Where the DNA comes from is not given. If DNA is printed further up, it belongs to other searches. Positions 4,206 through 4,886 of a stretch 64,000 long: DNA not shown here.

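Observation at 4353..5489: Lone TIR-domain gene with an unrecognised C-terminal domain inserted antisense into a housekeeping gene string: candidate single-gene defence module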

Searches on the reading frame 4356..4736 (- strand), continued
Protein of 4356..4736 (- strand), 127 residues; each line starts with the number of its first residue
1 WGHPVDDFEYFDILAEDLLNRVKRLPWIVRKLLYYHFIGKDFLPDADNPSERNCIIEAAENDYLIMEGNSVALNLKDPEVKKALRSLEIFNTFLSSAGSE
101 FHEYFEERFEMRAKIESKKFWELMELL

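Call 74: find_encoding_contigs(protein=P0280, flank=10000, max_places=1)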
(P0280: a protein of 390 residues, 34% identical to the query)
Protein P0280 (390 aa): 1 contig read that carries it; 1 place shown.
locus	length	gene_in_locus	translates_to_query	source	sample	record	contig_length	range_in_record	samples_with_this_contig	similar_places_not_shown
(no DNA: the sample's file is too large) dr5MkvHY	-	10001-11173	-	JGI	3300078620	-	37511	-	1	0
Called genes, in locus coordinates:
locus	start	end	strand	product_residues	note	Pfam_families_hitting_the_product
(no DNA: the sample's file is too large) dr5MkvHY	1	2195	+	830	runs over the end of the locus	PF02190:LON_substr_bdg, PF13191:AAA_16 (faint), PF00004:AAA, PF07728:AAA_5, PF22667:Lon_lid, PF05362:Lon_C, PF13541:ChlI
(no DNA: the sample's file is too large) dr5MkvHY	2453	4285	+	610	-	PF01464:SLT, PF01476:LysM (faint)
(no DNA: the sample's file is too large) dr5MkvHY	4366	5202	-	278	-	PF04199:Cyclase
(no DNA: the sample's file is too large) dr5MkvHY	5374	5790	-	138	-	PF13474:SnoaL_3 (weak), PF12680:SnoaL_2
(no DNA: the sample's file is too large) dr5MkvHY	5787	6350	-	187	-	PF13302:Acetyltransf_3, PF00583:Acetyltransf_1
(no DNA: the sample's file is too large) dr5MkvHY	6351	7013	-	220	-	-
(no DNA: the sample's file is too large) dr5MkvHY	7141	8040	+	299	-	PF04542:Sigma70_r2, PF08281:Sigma70_r4_2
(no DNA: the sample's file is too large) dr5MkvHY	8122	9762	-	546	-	PF17900:Peptidase_M1_N, PF01433:Peptidase_M1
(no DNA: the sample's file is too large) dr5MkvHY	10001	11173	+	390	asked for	PF13676:TIR_2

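Call 75: search_solved_structures(query=A4, max_evalue=10, show_alignments=2)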
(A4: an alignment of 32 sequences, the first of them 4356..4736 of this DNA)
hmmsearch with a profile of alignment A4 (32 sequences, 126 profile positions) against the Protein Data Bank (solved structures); distinct sequences matched with E-value up to 10: 70 (the best 60 are shown).
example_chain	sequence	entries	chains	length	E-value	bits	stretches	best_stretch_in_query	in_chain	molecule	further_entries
1wb7_A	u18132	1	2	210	0.32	14.3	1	6-54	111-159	SUPEROXIDE DISMUTASE [FE]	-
1wb8_A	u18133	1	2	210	0.42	13.9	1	6-54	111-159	SUPEROXIDE DISMUTASE [FE]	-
4cca_A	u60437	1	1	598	0.48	13.7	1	21-92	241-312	SYNTAXIN-BINDING PROTEIN 2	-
3a0r_A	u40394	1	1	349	0.55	13.5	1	2-62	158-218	Sensor protein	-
1k3e_A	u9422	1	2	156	0.71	13.1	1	50-86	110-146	CesT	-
7l23_A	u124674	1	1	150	0.75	13.1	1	7-55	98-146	Integrase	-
5z38_A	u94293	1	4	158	0.8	13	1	50-86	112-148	CesT protein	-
2pd3_A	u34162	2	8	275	0.83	12.9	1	6-35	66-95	Enoyl-[acyl-carrier-protein] reductase [NADH]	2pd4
2if2_A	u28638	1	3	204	0.83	12.9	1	3-41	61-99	Dephospho-CoA kinase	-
7l2y_AAA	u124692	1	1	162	0.93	12.8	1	8-56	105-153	Integrase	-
6l0c_A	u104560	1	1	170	0.96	12.7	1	8-56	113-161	Integrase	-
1k6y_A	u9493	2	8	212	0.99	12.7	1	8-55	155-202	Integrase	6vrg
5eu7_A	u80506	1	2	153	1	12.6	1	8-55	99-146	Integrase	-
6w42_A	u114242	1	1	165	1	12.6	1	8-56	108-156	HIV Integrase catalytic domain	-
6vx2_A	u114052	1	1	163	1.1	12.6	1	8-56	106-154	Integrase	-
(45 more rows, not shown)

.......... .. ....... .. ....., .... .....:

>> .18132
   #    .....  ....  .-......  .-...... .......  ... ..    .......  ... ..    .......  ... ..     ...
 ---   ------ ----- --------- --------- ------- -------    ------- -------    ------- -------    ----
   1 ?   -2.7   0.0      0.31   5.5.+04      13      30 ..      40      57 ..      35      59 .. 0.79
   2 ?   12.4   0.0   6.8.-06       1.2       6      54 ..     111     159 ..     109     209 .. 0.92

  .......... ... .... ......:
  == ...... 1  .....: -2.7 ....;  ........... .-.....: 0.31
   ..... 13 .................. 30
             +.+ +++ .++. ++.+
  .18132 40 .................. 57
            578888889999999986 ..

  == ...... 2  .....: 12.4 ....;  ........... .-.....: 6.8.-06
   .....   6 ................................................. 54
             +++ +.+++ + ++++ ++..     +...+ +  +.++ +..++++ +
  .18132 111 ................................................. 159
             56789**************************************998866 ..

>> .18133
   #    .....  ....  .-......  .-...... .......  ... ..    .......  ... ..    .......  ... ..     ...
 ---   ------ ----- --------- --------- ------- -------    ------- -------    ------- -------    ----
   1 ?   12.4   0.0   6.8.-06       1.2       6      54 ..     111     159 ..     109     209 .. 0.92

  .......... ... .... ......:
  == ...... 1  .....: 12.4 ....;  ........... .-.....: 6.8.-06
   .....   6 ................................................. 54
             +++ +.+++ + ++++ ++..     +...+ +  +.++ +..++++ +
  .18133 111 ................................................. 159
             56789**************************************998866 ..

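Call 76: search_protein_families(library=pfam, alignment_id=A4, max_evalue=1)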
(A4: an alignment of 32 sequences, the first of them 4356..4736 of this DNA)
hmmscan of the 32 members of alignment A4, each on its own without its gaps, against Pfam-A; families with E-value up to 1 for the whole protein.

A. member 1, window:4356-4736:- (127 aa): 1 family
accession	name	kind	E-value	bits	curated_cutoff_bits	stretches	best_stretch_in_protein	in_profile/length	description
PF05108.18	T7SS_ESX1_EccB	-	0.37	9.8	27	1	50-85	181-216/474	Type VII secretion system ESX-1, transport TM domain B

B. families by the number of members that match (of 32 scanned): 31 families (the first 25 are shown)
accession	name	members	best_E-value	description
PF23289.1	Spectrin_5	2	0.15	Guanine nucleotide exchange factor DBS-like, spectrin-like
PF25792.1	BREX_BrxC_helical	1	0.0047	BREX ATP-binding protein BrxC alpha helical domain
PF16828.10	GAGBD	1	0.0086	GAG-binding domain on surface antigen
PF19380.4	DUF5955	1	0.012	Family of unknown function (DUF5955)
PF08328.16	ASL_C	1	0.019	Adenylosuccinate lyase C-terminal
PF18269.6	T3SS_ATPase_C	1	0.025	T3SS EscN ATPase C-terminal domain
PF21102.3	DprA_N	1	0.027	DprA-like N-terminal HHH domain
PF22516.1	PreP_C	1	0.03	PreP C-terminal domain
PF24012.1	DUF7326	1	0.035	Family of unknown function (DUF7326)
PF16116.10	DUF4832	1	0.049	Domain of unknown function (DUF4832)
PF16427.10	DUF5024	1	0.058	Domain of unknown function (DUF5024)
PF09095.17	AmyA-gluTrfs_C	1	0.069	Alpha-amylase/4-alpha-glucanotransferase, C-terminal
PF14078.11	DUF4259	1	0.07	Domain of unknown function (DUF4259)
PF16188.10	Peptidase_M24_C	1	0.081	C-terminal region of peptidase_M24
PF24406.1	nSTAND_NTPase4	1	0.084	Novel STAND NTPase 4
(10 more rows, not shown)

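Call 78: fold_search(model_id=the predicted structure, library=viral)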
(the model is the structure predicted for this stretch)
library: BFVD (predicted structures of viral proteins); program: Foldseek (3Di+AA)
matches with E <= 10: 401; with E <= 0.001: 0
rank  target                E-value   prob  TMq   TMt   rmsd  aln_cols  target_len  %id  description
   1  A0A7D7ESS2            1.1e-01  0.93  0.39  0.41   6.7        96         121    8  Uncharacterized protein [Pseudomonas phage Persinger]
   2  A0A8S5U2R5            2.7e-01  0.16  0.18  0.26  10.9        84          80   20  Uncharacterized protein [Podoviridae sp. ctjUd6]
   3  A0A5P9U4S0            3.1e-01  0.16  0.21  0.19  12.3       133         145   13  (no name in the UniProt tables at hand)
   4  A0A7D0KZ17            3.4e-01  0.38  0.33  0.15  10.1       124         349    9  (no name in the UniProt tables at hand)
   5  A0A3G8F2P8            4.3e-01  0.87  0.35  0.58   3.0        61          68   18  (no name in the UniProt tables at hand)
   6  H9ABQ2                4.3e-01  0.57  0.35  0.34   6.8        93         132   18  ORF1 [Halogeometricum pleomorphic virus 1]
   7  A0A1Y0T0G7            4.6e-01  0.38  0.34  0.27   8.6       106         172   11  Uncharacterized protein [Pseudomonas phage Noxifer]
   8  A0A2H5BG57            5.7e-01  0.18  0.24  0.22  13.0       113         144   13  (no name in the UniProt tables at hand)
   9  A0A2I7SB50            6.1e-01  0.54  0.35  0.48   5.1        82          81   13  (no name in the UniProt tables at hand)
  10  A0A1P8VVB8            6.4e-01  0.38  0.34  0.19   8.4       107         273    9  (no name in the UniProt tables at hand)
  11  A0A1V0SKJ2            6.4e-01  0.15  0.28  0.16  17.3       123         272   11  Uncharacterized protein [Klosneuvirus KNV1]
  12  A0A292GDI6            6.8e-01  0.38  0.34  0.30   6.0        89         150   17  (no name in the UniProt tables at hand)
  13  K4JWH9                6.8e-01  0.33  0.31  0.40   6.8        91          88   14  Uncharacterized protein [Caulobacter phage CcrColossus]
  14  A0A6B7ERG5            7.2e-01  0.21  0.33  0.14  13.6       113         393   15  (no name in the UniProt tables at hand)
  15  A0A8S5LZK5            7.6e-01  0.47  0.39  0.44   5.2        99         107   12  Uncharacterized protein [Siphoviridae sp. ctuvC1]
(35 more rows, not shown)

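Call 87: search_protein_families(library=padloc, proteins=[L021:7357-9978:+, L021:11372-11971:+, L021:12133-12582:+, L021:12674-13240:+, L021:13375-15174:+, L021:16038-16983:+, L021:2808-3509:+, L022:5938-7164:+, L022:8288-9379:+], max_evalue=0.001)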
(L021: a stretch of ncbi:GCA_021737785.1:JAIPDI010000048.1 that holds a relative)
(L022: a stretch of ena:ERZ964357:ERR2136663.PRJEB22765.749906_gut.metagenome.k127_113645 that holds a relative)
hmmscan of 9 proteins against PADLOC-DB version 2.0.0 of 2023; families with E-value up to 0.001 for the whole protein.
L021:7357-9978:+ (873 aa): 15 families
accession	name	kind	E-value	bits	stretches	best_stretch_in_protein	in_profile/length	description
PDLC04891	PDC-S06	-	5.5e-130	433.3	1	5-864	4-852/858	-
PDLC04893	PDC-S06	-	1.2e-105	352.8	1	17-811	16-803/862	-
PDLC04888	PDC-S06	-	9.2e-81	270.2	1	16-865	22-849/851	-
PDLC04892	PDC-S06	-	1.8e-75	252.8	1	30-709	31-683/843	-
PDLC04895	PDC-S06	-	4.8e-14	49.8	1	633-719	557-647/784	-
PDLC04894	PDC-S06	-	8.9e-13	45.6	1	383-718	266-588/740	-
PDLC04898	PDC-S06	-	9.8e-13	45.3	2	635-707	530-614/752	-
PDLC04135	mad3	-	3.1e-12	44.7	1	87-704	8-327/374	mads_3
PDLC04886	PDC-S06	-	1.4e-10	38.6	1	638-718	499-590/727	-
PDLC04896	PDC-S06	-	5e-08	30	1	633-714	494-579/732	-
PDLC02335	AbiLi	-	1.3e-07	29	1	104-369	78-193/326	AbiLi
PDLC02980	AriA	-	6.2e-06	24.4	0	637-702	237-300/304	-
PDLC04890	PDC-S06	-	2.3e-05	21.2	1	635-725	494-599/732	-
PDLC02360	PrrC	-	3e-05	21.2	1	664-785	174-283/372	PrrC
PDLC04175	HEC-01A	-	0.00017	18.8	0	637-708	248-316/363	-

L021:11372-11971:+ (199 aa): 0 families

L021:12133-12582:+ (149 aa): 1 family
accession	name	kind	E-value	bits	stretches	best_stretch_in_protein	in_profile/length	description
PDLC04631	PDC-M40C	-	0.00026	18.9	1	55-90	34-69/271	-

L021:12674-13240:+ (188 aa): 0 families

L021:13375-15174:+ (599 aa): 0 families

L021:16038-16983:+ (315 aa): 0 families

L021:2808-3509:+ (233 aa): 3 families
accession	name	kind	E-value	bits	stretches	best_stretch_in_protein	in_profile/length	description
PDLC04856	PDC-S05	-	1.9e-59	198.4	1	7-171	6-175/177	-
PDLC04869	PDC-S05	-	1.6e-49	166.7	1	11-157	15-166/306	-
PDLC04849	PDC-S05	-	1.8e-42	143.1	1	9-137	6-134/183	-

L022:5938-7164:+ (408 aa): 0 families

L022:8288-9379:+ (363 aa): 0 families
